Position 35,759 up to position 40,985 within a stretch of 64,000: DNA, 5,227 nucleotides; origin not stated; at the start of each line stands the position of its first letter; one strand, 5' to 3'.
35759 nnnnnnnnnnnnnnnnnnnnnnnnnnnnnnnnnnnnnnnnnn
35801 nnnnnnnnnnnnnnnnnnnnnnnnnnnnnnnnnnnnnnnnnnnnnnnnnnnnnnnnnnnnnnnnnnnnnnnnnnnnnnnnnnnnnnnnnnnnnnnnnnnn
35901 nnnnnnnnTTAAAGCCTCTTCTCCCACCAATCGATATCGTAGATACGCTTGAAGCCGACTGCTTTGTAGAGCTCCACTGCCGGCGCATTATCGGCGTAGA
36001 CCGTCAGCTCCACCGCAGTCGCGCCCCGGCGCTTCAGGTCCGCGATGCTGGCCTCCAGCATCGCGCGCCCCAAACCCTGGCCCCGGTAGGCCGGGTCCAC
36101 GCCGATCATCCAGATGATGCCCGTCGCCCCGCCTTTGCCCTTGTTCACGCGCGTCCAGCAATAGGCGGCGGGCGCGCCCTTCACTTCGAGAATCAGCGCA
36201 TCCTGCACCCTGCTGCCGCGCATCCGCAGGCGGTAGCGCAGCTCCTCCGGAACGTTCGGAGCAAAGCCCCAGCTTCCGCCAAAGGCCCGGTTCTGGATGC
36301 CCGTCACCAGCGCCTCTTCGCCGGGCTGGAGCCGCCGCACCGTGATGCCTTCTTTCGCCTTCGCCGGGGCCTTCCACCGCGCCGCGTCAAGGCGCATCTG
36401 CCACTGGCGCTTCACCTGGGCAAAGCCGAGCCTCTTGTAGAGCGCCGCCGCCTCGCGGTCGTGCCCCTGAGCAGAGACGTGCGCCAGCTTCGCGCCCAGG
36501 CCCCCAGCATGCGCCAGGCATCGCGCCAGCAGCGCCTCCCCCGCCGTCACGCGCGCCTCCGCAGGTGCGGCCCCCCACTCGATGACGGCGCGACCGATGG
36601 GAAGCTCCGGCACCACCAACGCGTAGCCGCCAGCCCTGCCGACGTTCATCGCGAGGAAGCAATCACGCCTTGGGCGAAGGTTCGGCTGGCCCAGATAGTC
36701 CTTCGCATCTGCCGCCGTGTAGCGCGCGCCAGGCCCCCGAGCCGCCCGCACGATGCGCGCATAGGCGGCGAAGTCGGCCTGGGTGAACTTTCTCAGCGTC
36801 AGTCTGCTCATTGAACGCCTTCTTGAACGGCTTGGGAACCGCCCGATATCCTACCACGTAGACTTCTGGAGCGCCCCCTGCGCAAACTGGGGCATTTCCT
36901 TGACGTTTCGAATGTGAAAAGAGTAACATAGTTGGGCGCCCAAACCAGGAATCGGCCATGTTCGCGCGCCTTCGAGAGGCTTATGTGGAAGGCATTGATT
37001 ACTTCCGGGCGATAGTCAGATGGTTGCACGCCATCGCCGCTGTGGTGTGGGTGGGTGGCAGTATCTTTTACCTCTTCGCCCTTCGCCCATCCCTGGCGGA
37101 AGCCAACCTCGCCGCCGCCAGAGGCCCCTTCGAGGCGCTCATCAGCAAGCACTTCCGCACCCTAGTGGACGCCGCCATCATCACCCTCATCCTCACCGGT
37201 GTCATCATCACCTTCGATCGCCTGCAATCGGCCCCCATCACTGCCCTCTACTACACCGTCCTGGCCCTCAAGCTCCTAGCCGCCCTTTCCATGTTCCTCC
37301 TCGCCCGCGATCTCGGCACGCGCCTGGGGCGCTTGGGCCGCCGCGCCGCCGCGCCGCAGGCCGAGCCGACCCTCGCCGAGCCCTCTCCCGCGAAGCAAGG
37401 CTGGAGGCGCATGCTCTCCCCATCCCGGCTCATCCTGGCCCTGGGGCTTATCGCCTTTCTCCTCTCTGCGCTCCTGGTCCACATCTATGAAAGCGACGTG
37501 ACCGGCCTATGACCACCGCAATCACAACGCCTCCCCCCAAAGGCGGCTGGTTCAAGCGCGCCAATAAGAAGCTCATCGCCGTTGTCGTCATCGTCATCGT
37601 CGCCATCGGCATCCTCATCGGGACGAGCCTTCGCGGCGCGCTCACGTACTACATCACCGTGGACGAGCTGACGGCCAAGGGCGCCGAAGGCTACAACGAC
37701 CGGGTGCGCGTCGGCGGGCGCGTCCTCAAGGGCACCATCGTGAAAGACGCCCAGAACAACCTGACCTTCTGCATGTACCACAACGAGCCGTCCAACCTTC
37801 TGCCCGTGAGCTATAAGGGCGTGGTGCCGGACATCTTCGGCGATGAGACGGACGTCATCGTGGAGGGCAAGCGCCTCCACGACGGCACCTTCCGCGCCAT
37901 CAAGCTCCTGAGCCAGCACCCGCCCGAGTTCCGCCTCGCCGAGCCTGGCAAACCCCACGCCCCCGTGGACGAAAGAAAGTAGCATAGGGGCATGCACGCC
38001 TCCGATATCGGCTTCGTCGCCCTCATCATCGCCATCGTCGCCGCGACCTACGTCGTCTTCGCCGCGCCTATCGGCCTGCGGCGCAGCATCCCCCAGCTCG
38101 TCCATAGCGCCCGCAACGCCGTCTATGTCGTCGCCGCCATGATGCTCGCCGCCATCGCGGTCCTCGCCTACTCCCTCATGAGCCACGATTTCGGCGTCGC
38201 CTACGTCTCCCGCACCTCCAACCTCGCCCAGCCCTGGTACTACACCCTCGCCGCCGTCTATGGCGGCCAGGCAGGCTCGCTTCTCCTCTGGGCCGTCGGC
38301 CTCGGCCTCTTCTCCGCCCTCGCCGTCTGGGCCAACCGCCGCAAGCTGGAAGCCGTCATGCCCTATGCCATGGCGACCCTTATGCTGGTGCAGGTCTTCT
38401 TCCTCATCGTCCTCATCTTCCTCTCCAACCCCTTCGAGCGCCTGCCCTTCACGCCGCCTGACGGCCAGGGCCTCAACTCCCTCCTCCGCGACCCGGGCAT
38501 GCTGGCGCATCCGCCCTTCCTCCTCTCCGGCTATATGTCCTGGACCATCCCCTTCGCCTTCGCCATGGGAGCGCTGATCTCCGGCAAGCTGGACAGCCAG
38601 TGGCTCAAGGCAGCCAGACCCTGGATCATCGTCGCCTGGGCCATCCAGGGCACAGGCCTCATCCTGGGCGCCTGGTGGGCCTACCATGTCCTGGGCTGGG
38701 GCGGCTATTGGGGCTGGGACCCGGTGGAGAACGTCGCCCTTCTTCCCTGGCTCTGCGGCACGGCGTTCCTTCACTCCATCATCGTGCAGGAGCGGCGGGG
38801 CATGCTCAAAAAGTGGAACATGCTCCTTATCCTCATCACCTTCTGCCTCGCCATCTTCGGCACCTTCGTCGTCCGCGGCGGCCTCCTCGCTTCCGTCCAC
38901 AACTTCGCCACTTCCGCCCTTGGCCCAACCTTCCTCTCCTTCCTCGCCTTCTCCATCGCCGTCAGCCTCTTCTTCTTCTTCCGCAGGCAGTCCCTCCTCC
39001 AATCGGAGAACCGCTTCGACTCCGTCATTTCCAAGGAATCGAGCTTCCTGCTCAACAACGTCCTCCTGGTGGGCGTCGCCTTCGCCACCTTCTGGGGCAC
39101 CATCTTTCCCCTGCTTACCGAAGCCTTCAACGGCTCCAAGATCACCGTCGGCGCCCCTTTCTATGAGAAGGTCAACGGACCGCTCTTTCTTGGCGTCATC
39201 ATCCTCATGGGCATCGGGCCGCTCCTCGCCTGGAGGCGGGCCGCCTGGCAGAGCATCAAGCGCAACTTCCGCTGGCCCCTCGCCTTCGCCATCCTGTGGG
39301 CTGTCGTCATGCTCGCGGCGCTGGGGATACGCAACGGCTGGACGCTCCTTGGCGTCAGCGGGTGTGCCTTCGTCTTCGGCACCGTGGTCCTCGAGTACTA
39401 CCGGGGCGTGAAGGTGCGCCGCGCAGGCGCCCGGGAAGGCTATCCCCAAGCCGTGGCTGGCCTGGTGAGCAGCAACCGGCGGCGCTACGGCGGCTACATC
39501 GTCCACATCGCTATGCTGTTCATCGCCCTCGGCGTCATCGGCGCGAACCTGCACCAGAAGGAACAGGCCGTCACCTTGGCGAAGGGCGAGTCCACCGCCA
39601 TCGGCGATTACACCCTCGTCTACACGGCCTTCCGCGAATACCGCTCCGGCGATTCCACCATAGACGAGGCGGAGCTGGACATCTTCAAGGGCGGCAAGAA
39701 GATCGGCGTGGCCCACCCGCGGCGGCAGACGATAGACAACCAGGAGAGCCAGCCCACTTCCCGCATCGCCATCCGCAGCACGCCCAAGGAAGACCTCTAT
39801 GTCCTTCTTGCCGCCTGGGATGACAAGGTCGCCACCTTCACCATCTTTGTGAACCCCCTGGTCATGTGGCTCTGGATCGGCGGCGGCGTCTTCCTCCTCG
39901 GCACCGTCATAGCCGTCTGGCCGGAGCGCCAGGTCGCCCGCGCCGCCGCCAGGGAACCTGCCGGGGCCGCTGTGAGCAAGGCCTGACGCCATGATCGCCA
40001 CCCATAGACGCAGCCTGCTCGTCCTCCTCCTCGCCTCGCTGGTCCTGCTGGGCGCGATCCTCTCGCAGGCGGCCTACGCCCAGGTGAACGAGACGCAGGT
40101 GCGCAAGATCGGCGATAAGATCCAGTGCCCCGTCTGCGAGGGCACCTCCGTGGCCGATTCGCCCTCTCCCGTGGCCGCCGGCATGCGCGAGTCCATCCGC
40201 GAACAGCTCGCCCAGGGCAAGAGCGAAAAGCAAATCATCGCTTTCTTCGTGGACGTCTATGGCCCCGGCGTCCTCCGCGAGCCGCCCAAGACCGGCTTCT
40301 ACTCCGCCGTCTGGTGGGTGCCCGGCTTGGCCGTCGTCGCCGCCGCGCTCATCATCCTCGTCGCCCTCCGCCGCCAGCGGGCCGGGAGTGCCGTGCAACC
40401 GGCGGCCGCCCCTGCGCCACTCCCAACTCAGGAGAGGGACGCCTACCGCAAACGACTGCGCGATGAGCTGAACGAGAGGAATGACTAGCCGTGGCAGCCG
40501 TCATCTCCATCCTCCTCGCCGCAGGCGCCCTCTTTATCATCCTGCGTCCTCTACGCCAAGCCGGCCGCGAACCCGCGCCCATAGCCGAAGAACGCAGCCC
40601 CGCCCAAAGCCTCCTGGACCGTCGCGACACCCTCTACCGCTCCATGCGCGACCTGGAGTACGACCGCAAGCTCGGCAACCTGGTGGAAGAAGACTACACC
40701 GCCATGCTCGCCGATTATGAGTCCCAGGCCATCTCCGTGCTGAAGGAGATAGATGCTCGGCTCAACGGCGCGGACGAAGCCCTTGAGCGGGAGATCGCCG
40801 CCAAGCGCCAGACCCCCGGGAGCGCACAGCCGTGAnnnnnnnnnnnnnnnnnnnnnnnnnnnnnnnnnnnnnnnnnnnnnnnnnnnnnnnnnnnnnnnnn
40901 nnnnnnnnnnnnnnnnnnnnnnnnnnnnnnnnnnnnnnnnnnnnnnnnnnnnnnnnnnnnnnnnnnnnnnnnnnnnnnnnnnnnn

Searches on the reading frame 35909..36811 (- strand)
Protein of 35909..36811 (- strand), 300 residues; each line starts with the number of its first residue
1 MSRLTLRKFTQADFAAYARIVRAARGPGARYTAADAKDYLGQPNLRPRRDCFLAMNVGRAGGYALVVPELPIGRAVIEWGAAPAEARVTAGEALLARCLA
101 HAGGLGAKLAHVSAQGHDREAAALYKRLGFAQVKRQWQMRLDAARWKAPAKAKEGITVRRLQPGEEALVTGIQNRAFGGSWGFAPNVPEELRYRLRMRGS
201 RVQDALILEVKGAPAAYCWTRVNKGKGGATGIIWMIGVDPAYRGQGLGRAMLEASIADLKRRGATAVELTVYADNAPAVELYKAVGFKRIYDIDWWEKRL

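Call 12: search_protein_families(library=pfam, proteins=[window:35909-36811:-], max_evalue=0.01)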
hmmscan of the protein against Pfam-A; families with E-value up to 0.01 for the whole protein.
window:35909-36811:- (300 aa): 9 families
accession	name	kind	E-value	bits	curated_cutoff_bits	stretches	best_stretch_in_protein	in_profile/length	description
PF00583.31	Acetyltransf_1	-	6.8e-22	78.4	20.7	2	204-287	34-116/116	Acetyltransferase (GNAT) family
PF13508.13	Acetyltransf_7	-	4.7e-17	62.6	27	1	206-288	6-83/84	Acetyltransferase (GNAT) domain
PF13673.13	Acetyltransf_10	-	1.7e-12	47.8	23.6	1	232-290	53-110/128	Acetyltransferase (GNAT) domain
PF08445.16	FR47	-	1.2e-11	44.9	22.1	1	230-292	21-82/86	FR47-like protein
PF13302.13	Acetyltransf_3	-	1.9e-09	38.8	25.4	2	211-288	61-138/138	Acetyltransferase (GNAT) domain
PF13527.13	Acetyltransf_9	-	3.5e-05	24.3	25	1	226-287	68-124/127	Acetyltransferase (GNAT) domain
PF13480.13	Acetyltransf_6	-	3.9e-05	24.3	22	1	205-271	74-136/143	Acetyltransferase (GNAT) domain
PF13523.12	Acetyltransf_8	-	0.0002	21.4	27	1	190-294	31-144/145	Acetyltransferase (GNAT) domain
PF14542.12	Acetyltransf_CG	-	0.00025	21.6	30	1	230-273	24-67/80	GCN5-related N-acetyl-transferase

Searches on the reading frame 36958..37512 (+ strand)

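Call 11: search_protein_families(library=pfam, proteins=[window:36958-37512:+], max_evalue=0.01)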
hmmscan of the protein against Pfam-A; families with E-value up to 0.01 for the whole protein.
window:36958-37512:+ (184 aa): 1 family
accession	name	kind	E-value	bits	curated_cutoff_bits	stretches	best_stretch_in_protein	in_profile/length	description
PF06181.16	Urate_ox_N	-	2.8e-05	24.1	26.9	1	13-49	4-39/295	Urate oxidase N-terminal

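Call 26: search_protein_families(library=ncbifam, proteins=[window:36958-37512:+], max_evalue=0.01)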
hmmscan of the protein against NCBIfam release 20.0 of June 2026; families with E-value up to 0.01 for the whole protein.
window:36958-37512:+ (184 aa): 1 family
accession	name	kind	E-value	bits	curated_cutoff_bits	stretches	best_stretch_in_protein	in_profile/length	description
NF033808.0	copper_CopD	equivalog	6e-05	22.8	195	1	15-116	145-246/295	copper homeostasis membrane protein CopD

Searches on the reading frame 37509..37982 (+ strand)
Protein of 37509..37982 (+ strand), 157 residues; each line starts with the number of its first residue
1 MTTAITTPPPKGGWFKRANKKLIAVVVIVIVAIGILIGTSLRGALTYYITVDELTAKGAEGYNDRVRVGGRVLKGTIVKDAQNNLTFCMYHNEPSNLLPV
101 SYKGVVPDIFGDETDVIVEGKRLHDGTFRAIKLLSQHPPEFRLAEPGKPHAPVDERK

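Call 11: search_protein_families(library=pfam, proteins=[window:37509-37982:+], max_evalue=0.01)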
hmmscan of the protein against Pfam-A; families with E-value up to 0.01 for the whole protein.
window:37509-37982:+ (157 aa): 1 family
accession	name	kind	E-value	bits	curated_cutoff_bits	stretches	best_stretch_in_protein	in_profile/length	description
PF03100.22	CcmE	-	1e-20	74.4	24.6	1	46-141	2-96/99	CcmE domain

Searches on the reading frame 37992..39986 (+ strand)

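Call 11: search_protein_families(library=pfam, proteins=[window:37992-39986:+], max_evalue=0.01)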
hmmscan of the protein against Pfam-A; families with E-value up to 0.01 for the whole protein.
window:37992-39986:+ (664 aa): 3 families
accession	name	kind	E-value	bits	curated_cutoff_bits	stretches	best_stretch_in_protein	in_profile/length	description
PF16327.10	CcmF_C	-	6.4e-60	203.5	28.7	1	315-642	1-320/323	Cytochrome c-type biogenesis protein CcmF C-terminal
PF01578.25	Cytochrom_C_asm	-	5.1e-36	124.7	29.9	1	94-295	5-205/212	Cytochrome C assembly protein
PF05140.19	ResB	-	0.0009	18.6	24.6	0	497-536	150-189/486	ResB-like family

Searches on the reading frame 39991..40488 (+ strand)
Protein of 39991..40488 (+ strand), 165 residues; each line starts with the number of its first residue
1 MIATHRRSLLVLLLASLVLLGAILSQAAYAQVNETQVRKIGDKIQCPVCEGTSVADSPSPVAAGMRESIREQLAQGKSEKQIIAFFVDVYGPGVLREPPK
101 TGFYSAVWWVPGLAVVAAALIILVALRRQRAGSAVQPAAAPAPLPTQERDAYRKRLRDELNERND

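Call 11: search_protein_families(library=pfam, proteins=[window:39991-40488:+], max_evalue=0.01)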
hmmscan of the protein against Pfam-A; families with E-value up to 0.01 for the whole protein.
window:39991-40488:+ (165 aa): 1 family
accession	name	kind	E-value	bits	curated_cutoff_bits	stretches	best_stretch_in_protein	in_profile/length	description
PF03918.19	CcmH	-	1.9e-28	99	25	1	10-137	2-129/143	Cytochrome C biogenesis protein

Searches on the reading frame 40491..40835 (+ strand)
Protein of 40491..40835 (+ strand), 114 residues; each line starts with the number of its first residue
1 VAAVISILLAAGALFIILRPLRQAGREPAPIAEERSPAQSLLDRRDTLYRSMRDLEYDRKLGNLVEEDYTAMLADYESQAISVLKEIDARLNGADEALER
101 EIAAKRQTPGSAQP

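Call 11: search_protein_families(library=pfam, proteins=[window:40491-40835:+], max_evalue=0.01)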
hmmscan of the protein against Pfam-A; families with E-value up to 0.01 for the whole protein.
window:40491-40835:+ (114 aa): 0 families

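Call 26: search_protein_families(library=ncbifam, proteins=[window:40491-40835:+], max_evalue=0.01)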
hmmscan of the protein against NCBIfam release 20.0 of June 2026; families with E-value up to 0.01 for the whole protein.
window:40491-40835:+ (114 aa): 1 family
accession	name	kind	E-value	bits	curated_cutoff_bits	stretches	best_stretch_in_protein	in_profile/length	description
TIGR03142.1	cytochro_ccmI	equivalog_domain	0.004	17.5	29.3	1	4-82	4-75/118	c-type cytochrome biogenesis protein CcmI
